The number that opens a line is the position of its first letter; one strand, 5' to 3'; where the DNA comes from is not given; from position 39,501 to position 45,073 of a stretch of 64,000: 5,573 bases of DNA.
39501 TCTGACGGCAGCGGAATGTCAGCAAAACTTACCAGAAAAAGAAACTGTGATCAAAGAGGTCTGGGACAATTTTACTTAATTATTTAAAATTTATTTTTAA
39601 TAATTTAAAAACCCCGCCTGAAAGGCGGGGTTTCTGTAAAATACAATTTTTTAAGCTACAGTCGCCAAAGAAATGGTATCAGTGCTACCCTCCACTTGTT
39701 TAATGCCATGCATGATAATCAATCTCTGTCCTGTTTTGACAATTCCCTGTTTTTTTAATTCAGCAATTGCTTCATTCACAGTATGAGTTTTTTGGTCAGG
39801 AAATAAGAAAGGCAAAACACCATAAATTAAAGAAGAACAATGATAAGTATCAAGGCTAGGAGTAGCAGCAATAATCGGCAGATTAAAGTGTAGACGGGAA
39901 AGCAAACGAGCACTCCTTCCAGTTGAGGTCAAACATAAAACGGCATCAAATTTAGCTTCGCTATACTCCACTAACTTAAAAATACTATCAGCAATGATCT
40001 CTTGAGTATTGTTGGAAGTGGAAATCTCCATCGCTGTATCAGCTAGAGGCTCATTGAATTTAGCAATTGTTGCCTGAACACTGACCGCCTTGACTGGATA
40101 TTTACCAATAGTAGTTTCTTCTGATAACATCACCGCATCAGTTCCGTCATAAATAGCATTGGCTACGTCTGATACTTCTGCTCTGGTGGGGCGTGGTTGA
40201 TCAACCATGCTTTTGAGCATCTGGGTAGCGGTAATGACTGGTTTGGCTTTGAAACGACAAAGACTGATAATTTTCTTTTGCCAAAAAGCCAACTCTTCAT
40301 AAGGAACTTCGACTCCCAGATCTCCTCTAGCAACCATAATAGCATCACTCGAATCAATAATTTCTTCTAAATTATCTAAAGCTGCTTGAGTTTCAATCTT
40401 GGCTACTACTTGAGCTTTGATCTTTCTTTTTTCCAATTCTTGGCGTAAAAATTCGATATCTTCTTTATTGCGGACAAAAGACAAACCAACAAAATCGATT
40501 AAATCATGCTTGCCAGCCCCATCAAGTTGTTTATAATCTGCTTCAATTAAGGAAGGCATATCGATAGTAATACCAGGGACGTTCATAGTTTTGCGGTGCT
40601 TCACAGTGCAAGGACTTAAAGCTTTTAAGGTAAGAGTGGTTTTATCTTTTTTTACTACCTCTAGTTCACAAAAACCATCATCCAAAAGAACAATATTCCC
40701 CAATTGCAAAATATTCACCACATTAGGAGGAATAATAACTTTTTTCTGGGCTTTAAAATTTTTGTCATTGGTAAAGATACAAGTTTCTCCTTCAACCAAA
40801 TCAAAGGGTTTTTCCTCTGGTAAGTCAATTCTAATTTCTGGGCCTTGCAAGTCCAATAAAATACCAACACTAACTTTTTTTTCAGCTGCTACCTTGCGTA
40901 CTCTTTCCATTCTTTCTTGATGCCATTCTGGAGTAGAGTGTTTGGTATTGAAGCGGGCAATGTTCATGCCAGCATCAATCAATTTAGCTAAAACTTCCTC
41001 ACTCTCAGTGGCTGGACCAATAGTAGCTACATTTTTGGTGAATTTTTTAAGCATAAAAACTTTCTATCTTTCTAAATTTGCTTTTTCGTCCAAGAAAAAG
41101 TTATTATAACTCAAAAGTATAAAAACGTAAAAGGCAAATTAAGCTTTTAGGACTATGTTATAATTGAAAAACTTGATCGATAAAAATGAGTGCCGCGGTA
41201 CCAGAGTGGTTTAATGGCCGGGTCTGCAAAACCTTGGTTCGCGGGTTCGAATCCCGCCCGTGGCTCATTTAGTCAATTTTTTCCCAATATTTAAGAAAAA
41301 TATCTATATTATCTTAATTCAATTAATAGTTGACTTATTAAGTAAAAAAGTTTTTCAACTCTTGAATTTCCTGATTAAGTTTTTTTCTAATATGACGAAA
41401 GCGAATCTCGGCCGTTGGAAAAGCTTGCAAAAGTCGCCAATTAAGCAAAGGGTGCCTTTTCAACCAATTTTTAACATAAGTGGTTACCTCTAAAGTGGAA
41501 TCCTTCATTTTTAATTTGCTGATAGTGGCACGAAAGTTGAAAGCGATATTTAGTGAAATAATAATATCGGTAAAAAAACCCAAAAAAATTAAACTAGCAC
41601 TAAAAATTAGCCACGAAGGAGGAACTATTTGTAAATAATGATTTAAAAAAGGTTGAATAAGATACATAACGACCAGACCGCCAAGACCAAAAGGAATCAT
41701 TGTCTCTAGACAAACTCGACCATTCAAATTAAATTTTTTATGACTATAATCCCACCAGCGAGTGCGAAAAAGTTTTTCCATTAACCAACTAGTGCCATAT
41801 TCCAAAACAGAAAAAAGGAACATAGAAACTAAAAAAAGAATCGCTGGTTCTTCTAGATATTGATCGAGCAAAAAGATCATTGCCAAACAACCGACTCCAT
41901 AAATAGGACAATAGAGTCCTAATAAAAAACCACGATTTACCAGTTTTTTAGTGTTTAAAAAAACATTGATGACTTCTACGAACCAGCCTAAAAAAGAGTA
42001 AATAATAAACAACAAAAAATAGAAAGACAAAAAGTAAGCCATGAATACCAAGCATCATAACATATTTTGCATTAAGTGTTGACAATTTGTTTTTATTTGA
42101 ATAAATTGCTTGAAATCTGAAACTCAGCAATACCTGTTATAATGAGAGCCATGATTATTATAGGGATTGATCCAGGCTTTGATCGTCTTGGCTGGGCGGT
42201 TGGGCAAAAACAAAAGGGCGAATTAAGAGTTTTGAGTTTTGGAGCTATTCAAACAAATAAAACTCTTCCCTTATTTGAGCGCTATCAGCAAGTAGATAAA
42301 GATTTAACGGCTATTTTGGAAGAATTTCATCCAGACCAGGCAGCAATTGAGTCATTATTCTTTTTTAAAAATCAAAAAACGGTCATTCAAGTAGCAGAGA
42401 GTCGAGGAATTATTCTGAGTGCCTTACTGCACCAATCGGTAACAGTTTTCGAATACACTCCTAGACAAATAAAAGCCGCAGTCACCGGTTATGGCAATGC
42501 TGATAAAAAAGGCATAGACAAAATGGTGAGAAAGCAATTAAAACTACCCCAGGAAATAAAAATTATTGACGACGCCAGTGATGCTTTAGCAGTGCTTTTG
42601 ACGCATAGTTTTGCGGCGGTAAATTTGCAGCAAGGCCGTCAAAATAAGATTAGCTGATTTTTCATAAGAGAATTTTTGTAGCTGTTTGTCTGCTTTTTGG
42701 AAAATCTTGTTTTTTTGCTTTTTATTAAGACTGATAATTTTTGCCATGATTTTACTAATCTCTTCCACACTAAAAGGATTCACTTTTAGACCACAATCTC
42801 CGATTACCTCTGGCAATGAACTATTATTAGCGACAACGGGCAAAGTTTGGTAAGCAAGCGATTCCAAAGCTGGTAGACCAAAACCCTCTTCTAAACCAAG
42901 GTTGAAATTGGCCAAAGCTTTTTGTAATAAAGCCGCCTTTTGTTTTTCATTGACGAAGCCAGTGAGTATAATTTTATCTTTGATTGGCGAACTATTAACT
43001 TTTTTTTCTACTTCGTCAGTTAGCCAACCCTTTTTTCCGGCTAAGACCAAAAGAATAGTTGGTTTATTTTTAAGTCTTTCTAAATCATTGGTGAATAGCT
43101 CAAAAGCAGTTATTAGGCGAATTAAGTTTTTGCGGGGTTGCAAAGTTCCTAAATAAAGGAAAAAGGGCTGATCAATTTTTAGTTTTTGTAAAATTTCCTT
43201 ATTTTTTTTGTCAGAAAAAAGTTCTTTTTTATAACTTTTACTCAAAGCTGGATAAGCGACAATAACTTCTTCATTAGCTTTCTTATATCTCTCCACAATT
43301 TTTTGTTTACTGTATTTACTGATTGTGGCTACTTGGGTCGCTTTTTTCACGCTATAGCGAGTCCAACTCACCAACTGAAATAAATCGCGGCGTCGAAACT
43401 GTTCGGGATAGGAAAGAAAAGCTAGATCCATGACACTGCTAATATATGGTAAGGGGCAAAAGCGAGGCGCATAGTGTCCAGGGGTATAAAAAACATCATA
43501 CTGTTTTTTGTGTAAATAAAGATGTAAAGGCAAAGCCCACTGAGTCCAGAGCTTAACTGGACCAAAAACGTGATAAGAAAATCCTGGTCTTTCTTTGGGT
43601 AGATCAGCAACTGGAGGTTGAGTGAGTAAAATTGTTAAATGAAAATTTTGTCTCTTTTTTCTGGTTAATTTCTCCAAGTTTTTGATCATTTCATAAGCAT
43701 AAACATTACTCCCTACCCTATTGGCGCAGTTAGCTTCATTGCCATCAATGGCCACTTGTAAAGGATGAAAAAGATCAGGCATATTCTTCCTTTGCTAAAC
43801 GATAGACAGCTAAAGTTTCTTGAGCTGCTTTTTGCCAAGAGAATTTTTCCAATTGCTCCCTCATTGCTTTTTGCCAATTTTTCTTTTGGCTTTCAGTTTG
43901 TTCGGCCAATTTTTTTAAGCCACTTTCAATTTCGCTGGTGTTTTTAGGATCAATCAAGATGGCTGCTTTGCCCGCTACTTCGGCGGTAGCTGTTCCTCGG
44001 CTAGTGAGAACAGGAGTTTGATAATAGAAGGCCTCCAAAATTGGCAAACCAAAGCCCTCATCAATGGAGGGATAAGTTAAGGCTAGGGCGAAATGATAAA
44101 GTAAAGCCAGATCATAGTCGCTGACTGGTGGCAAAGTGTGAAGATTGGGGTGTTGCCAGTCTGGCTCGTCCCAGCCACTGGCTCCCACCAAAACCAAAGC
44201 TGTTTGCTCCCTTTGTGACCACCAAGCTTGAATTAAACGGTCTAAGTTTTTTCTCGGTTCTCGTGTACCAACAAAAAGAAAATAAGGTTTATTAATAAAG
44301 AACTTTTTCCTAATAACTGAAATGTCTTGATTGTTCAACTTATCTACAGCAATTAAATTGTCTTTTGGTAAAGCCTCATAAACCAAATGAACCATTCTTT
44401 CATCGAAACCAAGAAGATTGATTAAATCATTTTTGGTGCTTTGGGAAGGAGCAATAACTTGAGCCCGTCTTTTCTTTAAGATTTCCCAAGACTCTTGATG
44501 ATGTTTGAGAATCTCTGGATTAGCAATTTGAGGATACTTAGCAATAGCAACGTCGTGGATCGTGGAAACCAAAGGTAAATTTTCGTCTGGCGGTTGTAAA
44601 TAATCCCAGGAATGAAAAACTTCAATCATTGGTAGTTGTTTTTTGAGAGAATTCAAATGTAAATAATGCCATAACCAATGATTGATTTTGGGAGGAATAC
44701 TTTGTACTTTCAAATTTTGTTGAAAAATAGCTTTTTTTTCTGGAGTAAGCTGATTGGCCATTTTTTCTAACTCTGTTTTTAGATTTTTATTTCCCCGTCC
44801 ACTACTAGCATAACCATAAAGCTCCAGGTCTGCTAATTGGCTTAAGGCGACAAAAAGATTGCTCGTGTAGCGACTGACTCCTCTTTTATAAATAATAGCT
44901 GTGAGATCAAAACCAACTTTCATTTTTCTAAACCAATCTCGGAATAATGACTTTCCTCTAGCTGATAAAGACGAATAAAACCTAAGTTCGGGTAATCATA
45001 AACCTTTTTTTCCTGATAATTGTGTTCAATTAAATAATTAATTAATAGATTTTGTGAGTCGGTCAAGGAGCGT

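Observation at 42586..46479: Glycosylation gene neighbourhoods around the pilus loci: paralogous MKNWWQ GT-C enzymes, GT4 pair, GT2 and a Wzy_C/PglL-like ligase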

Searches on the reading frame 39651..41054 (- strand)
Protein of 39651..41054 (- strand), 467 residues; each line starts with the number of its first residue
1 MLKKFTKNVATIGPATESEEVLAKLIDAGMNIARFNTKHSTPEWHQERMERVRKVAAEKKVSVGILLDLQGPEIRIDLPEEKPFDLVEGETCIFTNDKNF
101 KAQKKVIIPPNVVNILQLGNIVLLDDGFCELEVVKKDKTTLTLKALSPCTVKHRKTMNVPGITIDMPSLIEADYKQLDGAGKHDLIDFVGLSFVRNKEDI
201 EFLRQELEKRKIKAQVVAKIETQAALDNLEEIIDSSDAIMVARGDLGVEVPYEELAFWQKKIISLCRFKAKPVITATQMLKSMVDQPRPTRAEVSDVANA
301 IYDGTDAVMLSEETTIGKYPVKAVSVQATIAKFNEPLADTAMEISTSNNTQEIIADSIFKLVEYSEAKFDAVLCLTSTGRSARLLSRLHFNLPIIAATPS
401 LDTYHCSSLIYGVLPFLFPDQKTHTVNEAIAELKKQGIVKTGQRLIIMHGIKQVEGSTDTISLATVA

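Call 8: search_protein_families(library=pfam, proteins=[window:39651-41054:-])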
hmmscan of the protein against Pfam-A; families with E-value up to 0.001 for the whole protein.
window:39651-41054:- (467 aa): 2 families
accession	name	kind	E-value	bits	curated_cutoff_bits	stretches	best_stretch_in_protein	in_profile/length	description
PF00224.27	PK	-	2.5e-105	352.7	30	1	6-324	4-328/328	Pyruvate kinase, barrel domain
PF02887.21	PK_C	-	1.2e-20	74.1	28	1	366-462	13-112/114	Pyruvate kinase, alpha/beta domain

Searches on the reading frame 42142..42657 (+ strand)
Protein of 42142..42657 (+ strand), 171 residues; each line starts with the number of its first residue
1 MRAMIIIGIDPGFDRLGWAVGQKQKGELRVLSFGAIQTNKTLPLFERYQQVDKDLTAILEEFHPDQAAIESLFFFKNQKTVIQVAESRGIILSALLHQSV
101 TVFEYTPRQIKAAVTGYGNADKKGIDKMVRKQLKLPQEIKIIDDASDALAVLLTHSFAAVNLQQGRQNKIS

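Call 8: search_protein_families(library=pfam, proteins=[window:42142-42657:+])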
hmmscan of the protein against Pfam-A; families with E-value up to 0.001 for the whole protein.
window:42142-42657:+ (171 aa): 1 family
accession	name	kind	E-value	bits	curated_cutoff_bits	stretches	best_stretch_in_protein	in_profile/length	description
PF02075.23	RuvC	-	2.9e-41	141.2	22.2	1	6-155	1-148/148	Crossover junction endodeoxyribonuclease RuvC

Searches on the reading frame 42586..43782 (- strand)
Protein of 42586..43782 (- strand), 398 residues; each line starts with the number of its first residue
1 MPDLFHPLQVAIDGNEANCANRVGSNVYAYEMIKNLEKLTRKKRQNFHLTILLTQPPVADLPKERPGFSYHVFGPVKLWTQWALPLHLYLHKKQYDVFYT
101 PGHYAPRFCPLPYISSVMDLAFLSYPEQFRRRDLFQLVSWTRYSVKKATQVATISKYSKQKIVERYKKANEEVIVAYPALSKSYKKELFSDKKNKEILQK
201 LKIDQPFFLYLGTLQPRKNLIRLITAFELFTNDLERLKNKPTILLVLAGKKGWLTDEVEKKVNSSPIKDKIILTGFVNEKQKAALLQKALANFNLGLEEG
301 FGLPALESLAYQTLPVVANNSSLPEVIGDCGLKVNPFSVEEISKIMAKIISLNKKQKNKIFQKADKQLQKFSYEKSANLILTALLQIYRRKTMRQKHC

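Call 4: search_protein_families(library=pfam, proteins=[window:42586-43782:-])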
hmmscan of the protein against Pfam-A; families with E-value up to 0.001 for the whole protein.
window:42586-43782:- (398 aa): 3 families
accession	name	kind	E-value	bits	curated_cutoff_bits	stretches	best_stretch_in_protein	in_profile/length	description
PF00534.26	Glycos_transf_1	-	2.3e-23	83.1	26.4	1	196-358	4-164/172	Glycosyl transferases group 1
PF13692.12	Glyco_trans_1_4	-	2e-14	54.5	27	1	206-350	2-140/142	Glycosyl transferases group 1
PF13439.12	Glyco_transf_4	-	0.0009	19.7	28.5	0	24-178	3-164/170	Glycosyltransferase Family 4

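Call 11: search_protein_families(library=ncbifam, proteins=[window:42586-43782:-], max_evalue=0.01)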
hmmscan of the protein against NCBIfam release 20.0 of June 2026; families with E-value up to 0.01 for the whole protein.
window:42586-43782:- (398 aa): 19 families
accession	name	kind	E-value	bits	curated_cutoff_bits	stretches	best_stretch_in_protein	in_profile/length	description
TIGR04047.1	MSMEG_0565_glyc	hypoth_equivalog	8.8e-18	64.5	259.85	1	136-381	127-368/373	MSMEG_0565 family glycosyltransferase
NF038295.1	EPS_HpsP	equivalog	3.7e-13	49.2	550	1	130-386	135-386/388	hormogonium polysaccharide biosynthesis glycosyltransferase HpsP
TIGR03999.1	thiol_BshA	equivalog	1.5e-12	47.2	273.7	1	138-376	135-362/375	N-acetyl-alpha-D-glucosaminyl L-malate synthase BshA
TIGR04157.1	glyco_rSAM_CFB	subfamily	5.8e-11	42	400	1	143-368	165-389/406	TIGR04157 family glycosyltransferase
TIGR02149.1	glgA_Coryne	subfamily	7.4e-10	38.5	302.4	1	135-375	131-378/391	glycogen synthase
NF038298.1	EPS_HpsO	equivalog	3e-08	32.9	575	1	184-372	178-372/388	hormogonium polysaccharide biosynthesis glycosyltransferase HpsO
NF050063.1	ProtGlycPglJ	equivalog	8e-08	31.9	500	1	146-381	143-360/363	N-acetylgalactosamine-N,N'-diacetylbacillosaminyl-diphospho-undecaprenol 4-alpha-N-acetylgalactosaminyltransferase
TIGR03088.1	stp2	hypoth_equivalog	1.8e-07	30.6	409.05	1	205-378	194-364/374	TIGR03088 family PEP-CTERM/XrtA system glycosyltransferase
TIGR03449.1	mycothiol_MshA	equivalog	1.1e-06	27.8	462.5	1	145-382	162-398/406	D-inositol-3-phosphate glycosyltransferase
NF041876.1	EPS_EpsE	equivalog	3.1e-06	26.7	400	1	254-379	261-388/389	exopolysaccharide biosynthesis GT4 family glycosyltransferase EpsE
TIGR02472.1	sucr_P_syn_N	equivalog_domain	4.5e-06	25.7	576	1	293-358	345-412/439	sucrose-phosphate synthase, putative, glycosyltransferase domain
NF046085.1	XrtY_assoc_Gly1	equivalog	1.3e-05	24.2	400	1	147-374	160-369/387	XrtY-associated glycosyltransferase XYAG1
NF053787.1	GlcN_PG_synth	equivalog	3.1e-05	23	480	1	271-375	244-347/361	N-acetylglucosaminyl phosphatidylglycerol synthase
NF047880.1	glyco_SdgA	exception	8.4e-05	21.3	800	1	238-371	342-474/488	serine-aspartate repeat adhesin O-glycosyltransferase SdgA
TIGR04063.1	stp3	hypoth_equivalog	0.0002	20.4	442.05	1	143-281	153-282/397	TIGR04063 family PEP-CTERM/XrtA system glycosyltransferase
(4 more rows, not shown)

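Call 39: search_solved_structures(query=window:42586-43782:-, max_evalue=0.001)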
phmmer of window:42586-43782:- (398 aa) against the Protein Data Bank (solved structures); distinct sequences matched with E-value up to 0.001: 5.
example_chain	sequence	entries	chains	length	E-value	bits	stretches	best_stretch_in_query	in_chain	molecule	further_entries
7qsg_A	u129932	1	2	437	2.7e-07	33.2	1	258-374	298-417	D-inositol 3-phosphate glycosyltransferase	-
5i45_A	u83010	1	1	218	7.4e-07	31.8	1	256-377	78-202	Glycosyl transferases group 1 family protein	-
3fro_A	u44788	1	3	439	9.3e-06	28.2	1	190-382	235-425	GlgA glycogen synthase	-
2bis_A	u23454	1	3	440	9.4e-06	28.2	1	190-382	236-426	GLGA GLYCOGEN SYNTHASE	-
3l01_A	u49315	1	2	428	1.1e-05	27.9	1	190-380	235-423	GlgA glycogen synthase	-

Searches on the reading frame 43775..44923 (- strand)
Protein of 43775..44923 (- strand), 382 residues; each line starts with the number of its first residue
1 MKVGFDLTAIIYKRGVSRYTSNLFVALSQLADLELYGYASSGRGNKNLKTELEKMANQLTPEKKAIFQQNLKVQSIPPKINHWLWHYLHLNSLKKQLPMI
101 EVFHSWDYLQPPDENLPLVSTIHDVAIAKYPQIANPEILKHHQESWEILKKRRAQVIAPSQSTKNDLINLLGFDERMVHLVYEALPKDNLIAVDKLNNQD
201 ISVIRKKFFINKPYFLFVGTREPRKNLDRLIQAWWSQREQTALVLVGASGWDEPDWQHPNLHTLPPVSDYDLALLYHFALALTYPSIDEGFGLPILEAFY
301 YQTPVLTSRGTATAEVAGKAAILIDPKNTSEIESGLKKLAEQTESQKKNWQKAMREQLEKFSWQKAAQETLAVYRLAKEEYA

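Call 4: search_protein_families(library=pfam, proteins=[window:43775-44923:-])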
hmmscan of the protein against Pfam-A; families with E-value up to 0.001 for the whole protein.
window:43775-44923:- (382 aa): 4 families
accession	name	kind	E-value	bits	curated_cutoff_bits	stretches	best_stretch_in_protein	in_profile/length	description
PF00534.26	Glycos_transf_1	-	2.1e-20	73.4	26.4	1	205-354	6-169/172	Glycosyl transferases group 1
PF13692.12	Glyco_trans_1_4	-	5.8e-15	56.2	27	1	213-341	2-141/142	Glycosyl transferases group 1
PF13439.12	Glyco_transf_4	-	6.2e-08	33.3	28.5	1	15-182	3-163/170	Glycosyltransferase Family 4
PF20706.3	GT4-conflict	-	2.4e-05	24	26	1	283-367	286-364/385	Family 4 Glycosyltransferase in conflict systems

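Call 11: search_protein_families(library=ncbifam, proteins=[window:43775-44923:-], max_evalue=0.01)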
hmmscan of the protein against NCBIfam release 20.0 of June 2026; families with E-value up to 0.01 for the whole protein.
window:43775-44923:- (382 aa): 18 families
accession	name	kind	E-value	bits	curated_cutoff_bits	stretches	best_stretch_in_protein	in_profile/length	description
TIGR04047.1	MSMEG_0565_glyc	hypoth_equivalog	7.4e-21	74.6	259.85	1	204-375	184-372/373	MSMEG_0565 family glycosyltransferase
TIGR02149.1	glgA_Coryne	subfamily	1.5e-14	53.9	302.4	1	153-375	145-388/391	glycogen synthase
TIGR03449.1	mycothiol_MshA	equivalog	1.9e-13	50.1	462.5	1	262-378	287-404/406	D-inositol-3-phosphate glycosyltransferase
NF053787.1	GlcN_PG_synth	equivalog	3.7e-10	39.2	480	1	204-375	187-357/361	N-acetylglucosaminyl phosphatidylglycerol synthase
NF038295.1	EPS_HpsP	equivalog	6e-09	35.4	550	1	281-375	290-385/388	hormogonium polysaccharide biosynthesis glycosyltransferase HpsP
TIGR04157.1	glyco_rSAM_CFB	subfamily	5.1e-08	32.3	400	1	97-364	113-396/406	TIGR04157 family glycosyltransferase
TIGR03088.1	stp2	hypoth_equivalog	1.4e-06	27.6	409.05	1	281-375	275-371/374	TIGR03088 family PEP-CTERM/XrtA system glycosyltransferase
TIGR02472.1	sucr_P_syn_N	equivalog_domain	1.4e-06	27.5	576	1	284-372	346-436/439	sucrose-phosphate synthase, putative, glycosyltransferase domain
NF047684.1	TeichurnBiosyTuaC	equivalog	1.8e-06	27.1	550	1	202-375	207-387/391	teichuronic acid biosynthesis protein TuaC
NF050063.1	ProtGlycPglJ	equivalog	3.9e-06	26.3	500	1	149-248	141-230/363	N-acetylgalactosamine-N,N'-diacetylbacillosaminyl-diphospho-undecaprenol 4-alpha-N-acetylgalactosaminyltransferase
NF038298.1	EPS_HpsO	equivalog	9.3e-06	24.7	575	1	283-375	293-385/388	hormogonium polysaccharide biosynthesis glycosyltransferase HpsO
NF041876.1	EPS_EpsE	equivalog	2e-05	24.1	400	1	279-368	296-387/389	exopolysaccharide biosynthesis GT4 family glycosyltransferase EpsE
TIGR03999.1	thiol_BshA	equivalog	9.7e-05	21.4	273.7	1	276-375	270-371/375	N-acetyl-alpha-D-glucosaminyl L-malate synthase BshA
TIGR02468.1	sucrsPsyn_pln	equivalog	0.00019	19.3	1143.95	1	285-371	578-665/1051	sucrose-phosphate synthase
TIGR02470.1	sucr_synth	equivalog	0.00062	18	810.4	1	285-372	650-743/784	sucrose synthase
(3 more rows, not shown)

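Call 38: search_solved_structures(query=window:43775-44923:-, max_evalue=0.001)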
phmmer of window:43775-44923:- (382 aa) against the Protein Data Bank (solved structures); distinct sequences matched with E-value up to 0.001: 11.
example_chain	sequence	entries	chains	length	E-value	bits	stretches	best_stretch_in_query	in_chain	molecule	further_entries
7qsg_A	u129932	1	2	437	3.1e-13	52.8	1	261-377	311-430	D-inositol 3-phosphate glycosyltransferase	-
2r60_A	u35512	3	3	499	2.6e-06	30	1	283-374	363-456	Glycosyl transferase, group 1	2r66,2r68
9dcm_B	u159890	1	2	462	0.0001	24.7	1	262-368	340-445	Sucrose-phosphate synthase-like protein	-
8vrf_B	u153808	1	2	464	0.0001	24.7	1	262-368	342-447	Sucrose-phosphate synthase-like protein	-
8uag_A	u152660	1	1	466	0.00011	24.7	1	262-368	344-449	Sucrose-phosphate synthase-like protein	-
3c4q_A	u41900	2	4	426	0.00011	24.7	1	263-375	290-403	Predicted glycosyltransferases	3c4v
3c48_A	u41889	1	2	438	0.00011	24.6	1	263-375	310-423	Predicted glycosyltransferases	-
6kih_A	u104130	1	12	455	0.00019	23.9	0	211-375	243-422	Tll1590 protein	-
3fro_A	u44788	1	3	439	0.00048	22.5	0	215-374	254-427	GlgA glycogen synthase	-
2bis_A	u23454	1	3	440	0.00049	22.5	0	215-374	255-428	GLGA GLYCOGEN SYNTHASE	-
3l01_A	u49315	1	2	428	0.00064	22.1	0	215-374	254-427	GlgA glycogen synthase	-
